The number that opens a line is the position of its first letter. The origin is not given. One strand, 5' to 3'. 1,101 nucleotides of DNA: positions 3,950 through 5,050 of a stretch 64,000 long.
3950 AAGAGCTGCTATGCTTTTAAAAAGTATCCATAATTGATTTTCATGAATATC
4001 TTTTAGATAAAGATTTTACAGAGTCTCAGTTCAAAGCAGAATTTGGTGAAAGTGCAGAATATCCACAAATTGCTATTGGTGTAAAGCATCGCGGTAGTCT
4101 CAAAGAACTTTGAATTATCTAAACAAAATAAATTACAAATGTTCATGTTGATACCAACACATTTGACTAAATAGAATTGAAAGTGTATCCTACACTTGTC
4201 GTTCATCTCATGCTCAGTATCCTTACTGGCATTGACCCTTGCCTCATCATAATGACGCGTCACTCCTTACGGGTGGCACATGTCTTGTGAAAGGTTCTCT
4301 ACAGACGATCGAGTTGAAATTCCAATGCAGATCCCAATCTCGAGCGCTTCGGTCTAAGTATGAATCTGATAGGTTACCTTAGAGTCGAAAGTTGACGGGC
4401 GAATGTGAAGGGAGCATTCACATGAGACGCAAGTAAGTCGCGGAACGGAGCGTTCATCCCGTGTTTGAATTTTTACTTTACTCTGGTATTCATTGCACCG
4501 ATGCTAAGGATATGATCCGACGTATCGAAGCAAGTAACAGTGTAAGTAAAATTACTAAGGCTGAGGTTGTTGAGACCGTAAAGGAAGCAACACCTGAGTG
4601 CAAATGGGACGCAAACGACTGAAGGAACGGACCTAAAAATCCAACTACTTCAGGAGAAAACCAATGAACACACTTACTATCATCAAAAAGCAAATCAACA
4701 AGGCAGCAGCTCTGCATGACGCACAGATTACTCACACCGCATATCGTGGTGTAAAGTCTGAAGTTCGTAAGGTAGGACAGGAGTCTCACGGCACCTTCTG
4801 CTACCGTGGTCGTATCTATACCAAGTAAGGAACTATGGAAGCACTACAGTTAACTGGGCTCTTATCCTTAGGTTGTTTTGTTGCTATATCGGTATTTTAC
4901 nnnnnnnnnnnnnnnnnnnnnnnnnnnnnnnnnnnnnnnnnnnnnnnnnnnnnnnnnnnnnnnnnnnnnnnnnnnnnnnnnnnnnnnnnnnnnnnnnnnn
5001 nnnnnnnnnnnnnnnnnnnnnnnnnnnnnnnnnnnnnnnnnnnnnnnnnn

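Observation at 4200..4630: Tandem glutamine riboswitches whose loops each enclose a protein-coding ORF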

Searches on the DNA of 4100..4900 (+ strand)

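Call 4: search_rna_families(source=window, start=4100, end=4750, threshold=evalue, max_evalue=10, show_alignments=8)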
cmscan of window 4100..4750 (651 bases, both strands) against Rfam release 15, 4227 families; matches with E-value up to 10: 2.
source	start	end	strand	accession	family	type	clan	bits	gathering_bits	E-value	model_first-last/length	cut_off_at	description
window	4151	4183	-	RF01339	CRISPR-DR27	Gene; CRISPR;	-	18.7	35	3.6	1-25/25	no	CRISPR RNA direct repeat element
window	4461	4561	+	RF03275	mir-2542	Gene; miRNA;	-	16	60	4.1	1-85/85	no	mir-2542 microRNA precursor family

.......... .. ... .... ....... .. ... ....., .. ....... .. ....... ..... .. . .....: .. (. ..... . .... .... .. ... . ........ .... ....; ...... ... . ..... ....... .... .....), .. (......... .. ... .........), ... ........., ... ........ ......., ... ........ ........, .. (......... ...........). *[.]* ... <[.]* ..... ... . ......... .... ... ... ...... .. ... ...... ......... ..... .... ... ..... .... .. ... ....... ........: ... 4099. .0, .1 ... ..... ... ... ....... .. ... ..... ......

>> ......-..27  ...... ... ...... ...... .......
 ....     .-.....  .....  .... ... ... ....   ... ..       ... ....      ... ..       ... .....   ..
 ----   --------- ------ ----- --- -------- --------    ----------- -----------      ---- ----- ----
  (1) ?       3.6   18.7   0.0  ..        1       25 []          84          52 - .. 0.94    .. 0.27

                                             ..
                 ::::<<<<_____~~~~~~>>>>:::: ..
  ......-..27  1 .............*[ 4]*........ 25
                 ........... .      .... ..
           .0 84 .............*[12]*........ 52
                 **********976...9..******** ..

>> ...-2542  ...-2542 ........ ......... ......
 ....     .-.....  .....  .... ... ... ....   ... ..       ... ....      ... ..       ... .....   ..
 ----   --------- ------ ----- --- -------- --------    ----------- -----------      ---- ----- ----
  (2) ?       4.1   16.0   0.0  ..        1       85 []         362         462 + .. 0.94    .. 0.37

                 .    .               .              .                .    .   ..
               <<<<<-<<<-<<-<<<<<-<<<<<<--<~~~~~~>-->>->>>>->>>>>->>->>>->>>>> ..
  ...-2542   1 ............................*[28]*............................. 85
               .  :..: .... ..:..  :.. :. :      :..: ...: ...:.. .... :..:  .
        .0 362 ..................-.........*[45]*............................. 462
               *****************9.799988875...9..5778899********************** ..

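Call 6: search_dna_similar(query=window:4100-4900:+, collection=phages, mode=distant, max_rows=40)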
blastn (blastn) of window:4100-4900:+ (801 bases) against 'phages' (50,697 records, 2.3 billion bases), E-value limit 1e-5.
Records with a match: 434; places in all: 434; records where one place covers at least 80% of the query: 26.
Best place of each record, by identity: 95-99% 4; 90-95% 23; 80-90% 27; 60-80% 380.
By first word of the organism name: Synechococcus 349; Cyanophage 66; Prochlorococcus 18; Marine 1.
By host as written in the record: - 167; Synechococcus 107; Synechococcus sp. 33; Synechococcus sp. WH7803 28; Synechococcus sp. WH8102 20; Synechococcus sp. WH 7803 13; Synechococcus sp. MW02 10; Parasynechococcus marenigrum WH 8102 7; and 21 more.
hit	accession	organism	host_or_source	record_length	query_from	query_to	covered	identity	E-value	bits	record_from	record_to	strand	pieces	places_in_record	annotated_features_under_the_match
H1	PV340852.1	Synechococcus phage Sf-CH5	Synechococcus sp. WH8102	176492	49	775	91%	73.0%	7e-65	400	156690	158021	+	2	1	homing endonuclease | hypothetical protein (x2) | translation initiation factor 2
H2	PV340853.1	Synechococcus phage Sf-CH8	Synechococcus sp. WH8102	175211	51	775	91%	72.8%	4e-106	391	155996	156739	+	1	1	hypothetical protein (x2)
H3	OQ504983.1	Synechococcus phage S-8S55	Parasynechococcus marenigrum WH 8102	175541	72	741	84%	75.6%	6e-110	403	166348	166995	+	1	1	hypothetical protein (x3)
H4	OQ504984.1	Synechococcus phage S-8S56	Parasynechococcus marenigrum WH 8102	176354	101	801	88%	70.3%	2e-72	279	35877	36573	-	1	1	hypothetical protein (x2)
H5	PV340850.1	Synechococcus phage Sf-CH1b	Synechococcus sp. WH8102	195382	100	777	85%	71.7%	3e-76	291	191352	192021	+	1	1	hypothetical protein (x2)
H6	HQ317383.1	Synechococcus phage S-IOM18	Synechococcus sp. WH7803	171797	95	762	83%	71.2%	3e-69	268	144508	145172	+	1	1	hypothetical protein (x3)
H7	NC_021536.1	Synechococcus phage S-IOM18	Synechococcus sp. WH7803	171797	95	762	83%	71.2%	3e-69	268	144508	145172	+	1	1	hypothetical protein (x3)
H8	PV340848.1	Synechococcus phage Sf-CH11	Synechococcus sp. WH8102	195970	86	781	87%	68.2%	2e-53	216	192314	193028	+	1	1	hypothetical protein (x2)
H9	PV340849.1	Synechococcus phage Sf-CH1a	Synechococcus sp. WH8102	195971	86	781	87%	68.2%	2e-53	216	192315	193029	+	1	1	hypothetical protein (x2)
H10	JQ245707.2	Cyanophage S-TIM5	Parasynechococcus marenigrum WH 8102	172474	100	772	84%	69.5%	4e-55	222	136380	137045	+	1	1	hypothetical protein (x3)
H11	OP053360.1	Cyanophage S-TIM66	Synechococcus sp. CC9605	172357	100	772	84%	69.5%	4e-55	222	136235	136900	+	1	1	hypothetical protein (x3)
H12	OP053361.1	Cyanophage S-TIM61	Synechococcus sp. CC9605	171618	100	772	84%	69.5%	4e-55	222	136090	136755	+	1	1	hypothetical protein (x3)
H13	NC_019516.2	Cyanophage S-TIM5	Parasynechococcus marenigrum WH 8102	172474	100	772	84%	69.5%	4e-55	222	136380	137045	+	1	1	hypothetical protein (x3)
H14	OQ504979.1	Synechococcus phage S-8S29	Parasynechococcus marenigrum WH 8102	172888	95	752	82%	71.0%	3e-64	251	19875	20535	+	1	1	hypothetical protein (x3)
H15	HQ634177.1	Synechococcus phage S-CAM1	Synechococcus sp. WH7803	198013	100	777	85%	68.4%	4e-55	221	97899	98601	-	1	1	hypothetical protein (x2)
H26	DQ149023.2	Synechococcus phage syn9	-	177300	64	713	81%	68.7%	5e-54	217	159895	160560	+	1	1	gp196 | gp197 | gp198 | gp195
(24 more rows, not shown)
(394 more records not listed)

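Call 11: get_annotated_region(hit=H3, flank=1500)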
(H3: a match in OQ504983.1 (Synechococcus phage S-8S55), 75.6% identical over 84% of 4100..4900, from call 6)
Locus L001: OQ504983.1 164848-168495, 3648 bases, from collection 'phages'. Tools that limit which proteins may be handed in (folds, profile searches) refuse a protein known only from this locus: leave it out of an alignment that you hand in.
description: Synechococcus phage S-8S55, complete genome.
organism: Synechococcus phage S-8S55 (NCBI taxid 3038207)
taxonomy: Viruses; Duplodnaviria; Heunggongvirae; Uroviricota; Caudoviricetes; Kyanoviridae; Kanaloavirus
host: Parasynechococcus marenigrum WH 8102; source: seawater; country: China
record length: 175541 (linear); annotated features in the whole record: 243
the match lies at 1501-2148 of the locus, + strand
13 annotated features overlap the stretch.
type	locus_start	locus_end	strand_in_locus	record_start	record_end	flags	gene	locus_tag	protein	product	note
CDS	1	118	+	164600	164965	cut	-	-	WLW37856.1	hypothetical protein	-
CDS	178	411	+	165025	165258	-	-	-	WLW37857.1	hypothetical protein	-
CDS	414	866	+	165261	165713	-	-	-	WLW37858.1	hypothetical protein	-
CDS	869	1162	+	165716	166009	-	-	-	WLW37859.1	hypothetical protein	-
CDS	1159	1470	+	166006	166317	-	-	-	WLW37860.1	hypothetical protein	-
CDS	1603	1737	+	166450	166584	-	-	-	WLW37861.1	hypothetical protein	-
CDS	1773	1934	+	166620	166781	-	-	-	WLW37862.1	hypothetical protein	-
CDS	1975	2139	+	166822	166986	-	-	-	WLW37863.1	hypothetical protein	-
CDS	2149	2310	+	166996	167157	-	-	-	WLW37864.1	hypothetical protein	-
CDS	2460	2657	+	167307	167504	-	-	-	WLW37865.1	hypothetical protein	-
CDS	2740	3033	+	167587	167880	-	-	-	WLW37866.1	hypothetical protein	-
CDS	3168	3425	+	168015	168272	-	-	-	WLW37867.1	hypothetical protein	-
CDS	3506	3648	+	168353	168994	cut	-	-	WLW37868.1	thymidylate synthase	-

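Call 12: get_annotated_region(hit=H26, flank=1500)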
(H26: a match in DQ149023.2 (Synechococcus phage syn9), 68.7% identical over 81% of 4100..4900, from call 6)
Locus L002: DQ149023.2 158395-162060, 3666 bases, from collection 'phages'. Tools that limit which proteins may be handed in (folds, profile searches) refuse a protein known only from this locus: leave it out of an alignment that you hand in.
description: Synechococcus cyanophage syn9, complete genome.
organism: Synechococcus phage syn9 (NCBI taxid 382359)
taxonomy: Viruses; Duplodnaviria; Heunggongvirae; Uroviricota; Caudoviricetes; Kyanoviridae; Ormenosvirus; Ormenosvirus syn9
host: -; source: -; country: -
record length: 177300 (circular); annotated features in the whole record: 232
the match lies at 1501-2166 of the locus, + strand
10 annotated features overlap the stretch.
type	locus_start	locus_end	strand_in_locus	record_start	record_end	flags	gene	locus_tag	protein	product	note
CDS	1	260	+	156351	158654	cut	-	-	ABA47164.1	ribonucleotide reductase subunit A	NrdA; 193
CDS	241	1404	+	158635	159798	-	-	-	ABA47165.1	ribonucleotide reductase subunit B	NrdB; 194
CDS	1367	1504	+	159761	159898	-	-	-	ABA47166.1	gp195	195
CDS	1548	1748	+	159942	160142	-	-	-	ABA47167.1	gp196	196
CDS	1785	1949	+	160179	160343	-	-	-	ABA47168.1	gp197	197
CDS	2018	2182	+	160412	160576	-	-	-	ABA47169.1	gp198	198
CDS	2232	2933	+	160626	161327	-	-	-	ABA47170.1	transaldolase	TalC; 199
CDS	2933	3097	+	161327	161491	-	-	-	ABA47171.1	gp200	200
CDS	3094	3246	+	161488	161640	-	-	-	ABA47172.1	gp201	201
CDS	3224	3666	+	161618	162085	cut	-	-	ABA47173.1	gp202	202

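Call 26: search_rna_families(sources=[L012, L027, L029, L037, L039, L043, L044, L047, L048, L054, L056, L057, L059, L063, L064, L066, L068, L072, L073, L076], threshold=gathering, show_alignments=6)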
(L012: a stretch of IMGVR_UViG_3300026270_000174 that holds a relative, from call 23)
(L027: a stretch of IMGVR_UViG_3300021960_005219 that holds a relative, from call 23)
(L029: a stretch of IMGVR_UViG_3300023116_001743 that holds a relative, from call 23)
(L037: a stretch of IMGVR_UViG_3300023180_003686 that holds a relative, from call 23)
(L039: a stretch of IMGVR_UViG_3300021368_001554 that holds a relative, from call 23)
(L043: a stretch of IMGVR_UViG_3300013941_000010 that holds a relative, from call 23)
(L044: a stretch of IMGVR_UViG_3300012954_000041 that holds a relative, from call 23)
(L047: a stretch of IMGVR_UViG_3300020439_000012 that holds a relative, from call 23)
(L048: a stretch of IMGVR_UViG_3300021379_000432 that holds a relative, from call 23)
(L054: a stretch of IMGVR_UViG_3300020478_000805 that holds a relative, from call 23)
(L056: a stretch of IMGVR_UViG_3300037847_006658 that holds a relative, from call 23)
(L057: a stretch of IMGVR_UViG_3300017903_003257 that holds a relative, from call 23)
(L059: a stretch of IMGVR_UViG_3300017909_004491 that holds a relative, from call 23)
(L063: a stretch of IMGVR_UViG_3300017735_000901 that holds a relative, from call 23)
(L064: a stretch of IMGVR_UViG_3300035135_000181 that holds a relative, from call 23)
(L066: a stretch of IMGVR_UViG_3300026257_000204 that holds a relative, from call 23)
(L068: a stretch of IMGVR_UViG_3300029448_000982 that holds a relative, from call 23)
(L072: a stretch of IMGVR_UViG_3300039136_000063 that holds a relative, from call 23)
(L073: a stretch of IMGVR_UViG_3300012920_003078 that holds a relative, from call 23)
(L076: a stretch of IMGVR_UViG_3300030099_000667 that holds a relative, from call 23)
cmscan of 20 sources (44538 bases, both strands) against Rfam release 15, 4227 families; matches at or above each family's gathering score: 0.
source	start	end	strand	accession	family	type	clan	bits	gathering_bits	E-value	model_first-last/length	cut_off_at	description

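Call 28: search_rna_families(sources=[L047, L057, L073, L030, L042], threshold=evalue, max_evalue=10, show_alignments=10)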
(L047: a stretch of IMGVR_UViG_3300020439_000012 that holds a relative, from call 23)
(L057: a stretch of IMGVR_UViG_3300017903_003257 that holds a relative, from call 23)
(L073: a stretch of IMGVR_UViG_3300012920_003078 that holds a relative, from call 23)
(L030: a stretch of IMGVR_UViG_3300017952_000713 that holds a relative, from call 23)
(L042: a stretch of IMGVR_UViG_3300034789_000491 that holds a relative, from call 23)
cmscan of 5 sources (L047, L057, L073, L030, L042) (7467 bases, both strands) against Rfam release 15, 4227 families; matches with E-value up to 10: 19.
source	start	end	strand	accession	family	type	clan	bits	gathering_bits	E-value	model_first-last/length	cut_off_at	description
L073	50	100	+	RF01704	Glutamine-II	Cis-reg; riboswitch;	-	29.5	33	0.00033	1-60/60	no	Glutamine-II riboswitch aptamer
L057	91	144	+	RF01704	Glutamine-II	Cis-reg; riboswitch;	-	28.1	33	0.00083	1-60/60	no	Glutamine-II riboswitch aptamer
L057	92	141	+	RF01739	Glutamine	Cis-reg; riboswitch;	-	26.9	35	0.016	1-53/53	no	Glutamine riboswitch aptamer (glnA leader)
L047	27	74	+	RF01704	Glutamine-II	Cis-reg; riboswitch;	-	26.4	33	0.0026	1-60/60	no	Glutamine-II riboswitch aptamer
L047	28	71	+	RF01739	Glutamine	Cis-reg; riboswitch;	-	25.8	35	0.032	1-53/53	no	Glutamine riboswitch aptamer (glnA leader)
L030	44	97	+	RF01739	Glutamine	Cis-reg; riboswitch;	-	25.6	35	0.038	1-53/53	no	Glutamine riboswitch aptamer (glnA leader)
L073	480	597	-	RF01261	snR82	Gene; snRNA; snoRNA; HACA-box;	CL00040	25.2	60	0.021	1-270/270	no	Small nucleolar RNA snR82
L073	51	97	+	RF01739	Glutamine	Cis-reg; riboswitch;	-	24.8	35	0.06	1-53/53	no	Glutamine riboswitch aptamer (glnA leader)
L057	533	671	+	RF04182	GibS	Gene; sRNA;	-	24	115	5.6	1-142/142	no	GibS sRNA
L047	721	792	+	RF01859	Phe_leader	Cis-reg; leader;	-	23.2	55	2.2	1-125/125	no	Phenylalanine leader peptide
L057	632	717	-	RF02059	STnc50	Gene; sRNA;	-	22.9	55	2.6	1-84/84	no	Salmonella enterica sRNA STnc40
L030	43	100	+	RF01704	Glutamine-II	Cis-reg; riboswitch;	-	22.5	33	0.033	1-60/60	no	Glutamine-II riboswitch aptamer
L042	164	215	+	RF01704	Glutamine-II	Cis-reg; riboswitch;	-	22.2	33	0.04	1-60/60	no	Glutamine-II riboswitch aptamer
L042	165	212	+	RF01739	Glutamine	Cis-reg; riboswitch;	-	21.8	35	0.43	1-53/53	no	Glutamine riboswitch aptamer (glnA leader)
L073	1137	1206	+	RF02493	Gl_U4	Gene; snRNA; splicing;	-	18.3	100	5.9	1-95/95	no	Giardia U4 spliceosomal RNA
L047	527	668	-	RF00260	HepC_CRE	Cis-reg;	-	18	140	0.26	1-176/176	no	Hepatitis C virus (HCV) cis-acting replication element (CRE)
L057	748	841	+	RF00114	S15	Cis-reg; leader;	CL00121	17.2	39.5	2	1-117/117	no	Ribosomal S15 leader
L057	1151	1250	+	RF02653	StyR-143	Gene; sRNA;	-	16.4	176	9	1-144/144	no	Salmonella enterica Typhi npcRNA 143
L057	646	735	-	RF01497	ALIL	Cis-reg;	-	13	50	8.3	1-117/117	no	ALIL pseudoknot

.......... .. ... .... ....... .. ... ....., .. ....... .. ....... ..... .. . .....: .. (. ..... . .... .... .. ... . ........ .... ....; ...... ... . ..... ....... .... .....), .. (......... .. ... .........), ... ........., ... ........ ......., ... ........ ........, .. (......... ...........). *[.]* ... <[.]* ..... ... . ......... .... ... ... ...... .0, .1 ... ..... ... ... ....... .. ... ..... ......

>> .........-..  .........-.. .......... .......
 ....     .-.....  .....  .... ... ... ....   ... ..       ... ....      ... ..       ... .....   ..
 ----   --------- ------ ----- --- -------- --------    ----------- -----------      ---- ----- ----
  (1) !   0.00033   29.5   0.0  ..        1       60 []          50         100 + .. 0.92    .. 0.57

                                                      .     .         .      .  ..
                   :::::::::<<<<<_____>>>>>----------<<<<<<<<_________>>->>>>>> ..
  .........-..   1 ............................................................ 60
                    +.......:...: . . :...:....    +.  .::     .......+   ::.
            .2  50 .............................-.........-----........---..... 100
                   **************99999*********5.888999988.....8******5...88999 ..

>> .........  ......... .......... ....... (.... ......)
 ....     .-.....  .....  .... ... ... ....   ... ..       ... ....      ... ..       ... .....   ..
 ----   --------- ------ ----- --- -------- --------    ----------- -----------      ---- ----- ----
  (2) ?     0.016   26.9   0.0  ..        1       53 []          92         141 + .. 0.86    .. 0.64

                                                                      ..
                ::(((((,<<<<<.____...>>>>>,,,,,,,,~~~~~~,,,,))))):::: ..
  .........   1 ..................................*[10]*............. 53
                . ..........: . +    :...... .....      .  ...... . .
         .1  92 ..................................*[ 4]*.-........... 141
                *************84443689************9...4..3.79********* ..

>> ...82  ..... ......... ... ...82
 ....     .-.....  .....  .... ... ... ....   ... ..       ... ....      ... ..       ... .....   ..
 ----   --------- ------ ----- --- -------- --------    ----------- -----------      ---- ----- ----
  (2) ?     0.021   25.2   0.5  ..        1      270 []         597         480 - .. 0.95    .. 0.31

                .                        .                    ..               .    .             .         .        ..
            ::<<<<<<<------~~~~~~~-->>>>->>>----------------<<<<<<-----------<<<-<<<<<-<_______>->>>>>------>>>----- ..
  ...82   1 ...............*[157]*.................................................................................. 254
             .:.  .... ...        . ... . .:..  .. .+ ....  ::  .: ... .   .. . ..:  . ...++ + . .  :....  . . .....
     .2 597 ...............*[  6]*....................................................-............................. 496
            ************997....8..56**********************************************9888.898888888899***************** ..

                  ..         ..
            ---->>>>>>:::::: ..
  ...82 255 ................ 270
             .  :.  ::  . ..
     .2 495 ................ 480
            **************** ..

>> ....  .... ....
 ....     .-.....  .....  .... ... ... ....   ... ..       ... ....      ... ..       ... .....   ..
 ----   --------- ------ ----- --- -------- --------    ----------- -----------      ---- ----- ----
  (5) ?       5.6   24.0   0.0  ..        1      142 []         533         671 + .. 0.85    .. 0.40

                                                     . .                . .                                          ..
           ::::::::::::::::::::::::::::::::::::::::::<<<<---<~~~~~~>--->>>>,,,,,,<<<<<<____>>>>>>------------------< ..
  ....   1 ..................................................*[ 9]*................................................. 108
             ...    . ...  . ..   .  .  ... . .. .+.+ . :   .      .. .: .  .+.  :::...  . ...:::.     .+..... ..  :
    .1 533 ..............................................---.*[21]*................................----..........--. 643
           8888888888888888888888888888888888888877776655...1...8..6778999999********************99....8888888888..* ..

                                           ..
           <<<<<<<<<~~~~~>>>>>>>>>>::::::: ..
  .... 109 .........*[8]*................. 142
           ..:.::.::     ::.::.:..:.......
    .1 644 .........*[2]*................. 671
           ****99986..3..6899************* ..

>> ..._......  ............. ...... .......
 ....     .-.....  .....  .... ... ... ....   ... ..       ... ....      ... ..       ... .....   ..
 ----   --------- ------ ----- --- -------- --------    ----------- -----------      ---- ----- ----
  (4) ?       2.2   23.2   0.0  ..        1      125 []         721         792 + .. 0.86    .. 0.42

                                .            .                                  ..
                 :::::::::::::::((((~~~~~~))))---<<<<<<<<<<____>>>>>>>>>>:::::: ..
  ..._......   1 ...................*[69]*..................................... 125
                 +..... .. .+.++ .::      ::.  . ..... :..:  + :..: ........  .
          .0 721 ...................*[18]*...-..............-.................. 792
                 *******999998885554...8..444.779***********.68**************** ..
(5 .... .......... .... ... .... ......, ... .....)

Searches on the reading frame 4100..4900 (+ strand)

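Call 85: search_protein_families(library=pfam, proteins=[L002:1548-1745:+], max_evalue=1)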
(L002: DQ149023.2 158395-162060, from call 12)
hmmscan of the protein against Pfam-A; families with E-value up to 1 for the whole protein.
L002:1548-1745:+ (66 aa): 1 family
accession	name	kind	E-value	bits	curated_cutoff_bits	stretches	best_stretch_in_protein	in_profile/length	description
PF09501.15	Bac_small_YrzI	-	0.058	14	23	1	30-47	25-42/45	Probable sporulation protein (Bac_small_yrzI)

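Call 86: search_protein_families(library=phrogs, proteins=[L002:1548-1745:+], max_evalue=0.01)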
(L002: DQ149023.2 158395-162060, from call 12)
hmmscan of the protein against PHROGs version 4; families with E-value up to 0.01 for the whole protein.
L002:1548-1745:+ (66 aa): 1 family
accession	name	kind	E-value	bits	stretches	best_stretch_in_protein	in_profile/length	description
phrog_6471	-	unknown function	2.4e-38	131.2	1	1-66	1-66/66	-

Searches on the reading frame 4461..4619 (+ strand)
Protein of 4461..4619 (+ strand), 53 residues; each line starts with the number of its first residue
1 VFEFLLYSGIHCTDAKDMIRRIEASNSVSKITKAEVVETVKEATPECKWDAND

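Call 9: search_protein_families(library=pfam, proteins=[window:4461-4619:+], max_evalue=1)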
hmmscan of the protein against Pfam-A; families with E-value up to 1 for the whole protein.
window:4461-4619:+ (53 aa): 0 families

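Call 10: search_protein_families(library=phrogs, proteins=[window:4461-4619:+], max_evalue=0.1)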
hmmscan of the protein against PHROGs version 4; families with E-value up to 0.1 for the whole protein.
window:4461-4619:+ (53 aa): 2 families
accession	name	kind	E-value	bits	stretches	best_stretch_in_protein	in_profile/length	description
phrog_504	-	unknown function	3.6e-22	78.8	1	1-53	1-53/53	-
phrog_6865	-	unknown function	0.015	16.5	1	15-48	16-49/70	-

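Call 23: find_related_loci(query=window:4461-4619:+, collection=viral_contigs, flank=1200)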
Query window:4461-4619:+ (53 aa) in viral_contigs; peptide patterns used: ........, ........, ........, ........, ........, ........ (x = any residue, [..] = any of these).
128 stretches matched a pattern; 73 encode a relative of the query (tblastn E <= 1e-3); 73 distinct loci.
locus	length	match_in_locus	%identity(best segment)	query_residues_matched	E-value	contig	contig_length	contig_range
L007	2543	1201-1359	91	1-53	1e-30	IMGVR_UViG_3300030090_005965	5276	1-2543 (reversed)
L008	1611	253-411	91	1-53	7e-30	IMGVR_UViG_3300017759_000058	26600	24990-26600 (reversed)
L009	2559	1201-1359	89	1-53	5e-30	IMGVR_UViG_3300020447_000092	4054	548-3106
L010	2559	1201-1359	87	1-53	1e-29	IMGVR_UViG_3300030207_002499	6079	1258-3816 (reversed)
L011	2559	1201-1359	87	1-53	2e-29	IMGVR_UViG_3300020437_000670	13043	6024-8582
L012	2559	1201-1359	85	1-53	7e-29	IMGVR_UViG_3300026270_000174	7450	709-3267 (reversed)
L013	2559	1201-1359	83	1-53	6e-29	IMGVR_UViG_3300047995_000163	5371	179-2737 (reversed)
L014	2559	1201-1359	81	1-53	5e-28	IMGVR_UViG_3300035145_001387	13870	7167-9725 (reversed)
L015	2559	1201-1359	81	1-53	5e-28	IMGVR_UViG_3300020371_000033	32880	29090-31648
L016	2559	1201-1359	77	1-53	2e-26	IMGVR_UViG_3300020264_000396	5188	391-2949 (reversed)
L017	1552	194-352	77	1-53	2e-26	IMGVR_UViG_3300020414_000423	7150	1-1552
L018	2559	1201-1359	77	1-53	2e-26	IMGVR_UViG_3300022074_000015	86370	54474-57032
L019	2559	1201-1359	77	1-53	2e-26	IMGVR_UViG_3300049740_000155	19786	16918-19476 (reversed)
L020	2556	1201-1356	83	1-53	4e-26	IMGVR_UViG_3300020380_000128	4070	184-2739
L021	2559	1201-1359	75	1-53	1e-25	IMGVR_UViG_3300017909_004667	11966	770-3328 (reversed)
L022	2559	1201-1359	74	1-53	6e-25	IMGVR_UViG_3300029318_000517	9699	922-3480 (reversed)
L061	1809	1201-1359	49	1-53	6e-16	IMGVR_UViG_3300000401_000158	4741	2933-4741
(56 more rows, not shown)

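Call 94: predict_structure(alignment_id=A3)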
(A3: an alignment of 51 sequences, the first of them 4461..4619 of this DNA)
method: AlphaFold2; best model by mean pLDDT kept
length: 53 residues; sequences in the alignment: 51
mean_pLDDT: 74.4   pTM: 0.50
mean pLDDT of the five models: 74.4, 73.7, 73.5, 73.0, 70.4
residues with pLDDT >= 90: 0; 70-90: 39; 50-70: 12; < 50: 2
segments of 3 or more residues with pLDDT < 50: none
pLDDT, mean of each block of 10 residues (from residue 1): 55 81 83 84 76 48
secondary structure, 60 per line:
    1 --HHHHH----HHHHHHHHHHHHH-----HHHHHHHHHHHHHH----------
elements in order: H3-7 H12-24 H30-43

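Call 97: search_protein_families(library=pfam, proteins=[L061:760-1197:-], max_evalue=0.01)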
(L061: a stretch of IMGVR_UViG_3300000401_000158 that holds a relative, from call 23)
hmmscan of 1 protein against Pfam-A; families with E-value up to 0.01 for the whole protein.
L061:760-1197:- (146 aa): 1 family
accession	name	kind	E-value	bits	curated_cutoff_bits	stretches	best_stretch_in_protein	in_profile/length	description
PF13392.12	HNH_3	-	7.3e-11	42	24.8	1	78-118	2-44/46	HNH endonuclease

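Call 99: find_related_loci(query=L022:965-1162:+, collection=viral_contigs, flank=400)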
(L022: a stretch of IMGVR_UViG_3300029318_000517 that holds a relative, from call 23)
Query L022:965-1162:+ (66 aa) in viral_contigs; peptide patterns used: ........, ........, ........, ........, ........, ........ (x = any residue, [..] = any of these).
340 stretches matched a pattern; 322 encode a relative of the query (tblastn E <= 1e-3); the best 80 are kept; 80 distinct loci.
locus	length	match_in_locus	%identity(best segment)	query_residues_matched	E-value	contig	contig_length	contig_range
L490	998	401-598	100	1-66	6e-43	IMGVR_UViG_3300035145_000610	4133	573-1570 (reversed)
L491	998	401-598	100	1-66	6e-43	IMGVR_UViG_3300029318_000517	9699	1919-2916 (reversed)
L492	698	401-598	100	1-66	3e-44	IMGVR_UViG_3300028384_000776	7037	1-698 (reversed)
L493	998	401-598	100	1-66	6e-43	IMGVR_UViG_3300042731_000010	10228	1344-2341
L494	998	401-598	100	1-66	6e-43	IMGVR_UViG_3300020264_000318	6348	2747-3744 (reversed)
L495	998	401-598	94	1-66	3e-41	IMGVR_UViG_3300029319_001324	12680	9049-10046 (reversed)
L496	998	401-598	94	1-66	3e-41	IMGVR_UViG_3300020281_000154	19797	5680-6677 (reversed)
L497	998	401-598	92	1-66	1e-40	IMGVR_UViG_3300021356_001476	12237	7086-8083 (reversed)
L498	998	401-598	92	1-66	5e-40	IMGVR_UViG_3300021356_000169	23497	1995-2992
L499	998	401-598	89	1-66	8e-40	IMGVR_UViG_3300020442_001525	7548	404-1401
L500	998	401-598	91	1-66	1e-39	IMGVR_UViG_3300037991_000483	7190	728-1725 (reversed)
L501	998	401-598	91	1-66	8e-40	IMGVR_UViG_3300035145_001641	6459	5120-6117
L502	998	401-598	91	1-66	1e-39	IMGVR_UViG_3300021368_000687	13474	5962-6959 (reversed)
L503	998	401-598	91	1-66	1e-39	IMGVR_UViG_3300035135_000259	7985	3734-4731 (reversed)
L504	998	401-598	88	1-66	2e-39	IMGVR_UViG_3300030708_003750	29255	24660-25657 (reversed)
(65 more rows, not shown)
